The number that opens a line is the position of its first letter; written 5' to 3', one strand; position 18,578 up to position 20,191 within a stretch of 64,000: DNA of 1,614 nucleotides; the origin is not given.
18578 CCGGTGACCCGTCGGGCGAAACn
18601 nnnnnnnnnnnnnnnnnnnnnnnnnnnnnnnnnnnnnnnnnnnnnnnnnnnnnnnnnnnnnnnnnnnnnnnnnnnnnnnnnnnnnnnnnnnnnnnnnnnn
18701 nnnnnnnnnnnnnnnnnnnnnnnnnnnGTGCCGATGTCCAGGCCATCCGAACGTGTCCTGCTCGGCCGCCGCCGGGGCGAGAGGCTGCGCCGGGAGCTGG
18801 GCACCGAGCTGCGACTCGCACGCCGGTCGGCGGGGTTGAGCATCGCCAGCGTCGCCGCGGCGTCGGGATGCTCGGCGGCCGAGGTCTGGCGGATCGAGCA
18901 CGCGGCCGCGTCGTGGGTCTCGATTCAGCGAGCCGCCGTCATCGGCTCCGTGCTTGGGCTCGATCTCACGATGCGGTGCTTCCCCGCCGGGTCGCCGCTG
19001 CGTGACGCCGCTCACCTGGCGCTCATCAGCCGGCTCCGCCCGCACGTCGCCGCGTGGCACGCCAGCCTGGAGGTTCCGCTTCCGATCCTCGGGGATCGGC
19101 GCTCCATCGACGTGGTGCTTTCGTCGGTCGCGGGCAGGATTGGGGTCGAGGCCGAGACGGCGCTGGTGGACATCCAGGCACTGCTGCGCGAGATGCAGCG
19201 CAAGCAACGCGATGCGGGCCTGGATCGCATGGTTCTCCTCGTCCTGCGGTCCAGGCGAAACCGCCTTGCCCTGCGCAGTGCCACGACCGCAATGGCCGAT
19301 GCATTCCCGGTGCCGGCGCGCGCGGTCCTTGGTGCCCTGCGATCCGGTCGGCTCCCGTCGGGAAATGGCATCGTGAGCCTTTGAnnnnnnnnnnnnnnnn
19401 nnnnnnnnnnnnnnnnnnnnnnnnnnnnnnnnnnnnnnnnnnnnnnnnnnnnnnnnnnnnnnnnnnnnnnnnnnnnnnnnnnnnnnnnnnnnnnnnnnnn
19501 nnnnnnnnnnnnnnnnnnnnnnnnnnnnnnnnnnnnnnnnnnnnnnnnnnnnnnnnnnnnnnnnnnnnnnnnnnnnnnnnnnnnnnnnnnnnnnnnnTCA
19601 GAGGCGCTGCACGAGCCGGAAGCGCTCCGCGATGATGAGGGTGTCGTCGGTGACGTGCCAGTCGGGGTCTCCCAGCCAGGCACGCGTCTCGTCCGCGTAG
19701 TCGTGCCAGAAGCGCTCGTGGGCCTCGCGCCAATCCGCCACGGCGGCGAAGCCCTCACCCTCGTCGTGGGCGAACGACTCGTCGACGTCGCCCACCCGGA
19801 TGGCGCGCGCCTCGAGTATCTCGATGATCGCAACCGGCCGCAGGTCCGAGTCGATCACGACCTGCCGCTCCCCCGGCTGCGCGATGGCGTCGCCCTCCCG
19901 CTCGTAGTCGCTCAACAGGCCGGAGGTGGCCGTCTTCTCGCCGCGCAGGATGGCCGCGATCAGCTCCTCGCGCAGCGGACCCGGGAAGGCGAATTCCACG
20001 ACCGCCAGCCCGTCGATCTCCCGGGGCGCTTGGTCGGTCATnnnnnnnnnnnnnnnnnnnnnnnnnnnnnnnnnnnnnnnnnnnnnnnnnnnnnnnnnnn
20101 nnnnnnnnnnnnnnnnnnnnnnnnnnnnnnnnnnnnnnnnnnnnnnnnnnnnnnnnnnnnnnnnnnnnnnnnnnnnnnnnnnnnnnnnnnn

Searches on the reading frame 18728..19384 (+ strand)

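Call 34: search_protein_families(library=pfam, proteins=[window:18728-19384:+], max_evalue=0.0001)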
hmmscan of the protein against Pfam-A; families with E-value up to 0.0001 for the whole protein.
window:18728-19384:+ (218 aa): 1 family
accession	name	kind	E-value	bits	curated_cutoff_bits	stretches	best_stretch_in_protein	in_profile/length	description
PF13560.12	HTH_31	-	3e-08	34.3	27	1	23-81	1-59/64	Helix-turn-helix domain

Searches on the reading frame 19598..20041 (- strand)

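Call 34: search_protein_families(library=pfam, proteins=[window:19598-20041:-], max_evalue=0.0001)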
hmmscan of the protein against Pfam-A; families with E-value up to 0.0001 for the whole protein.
window:19598-20041:- (147 aa): 1 family
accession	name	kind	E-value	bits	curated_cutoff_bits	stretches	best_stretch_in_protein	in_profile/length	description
PF04266.20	ASCH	-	1.2e-14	55.3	21.2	1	24-144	4-102/103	ASCH domain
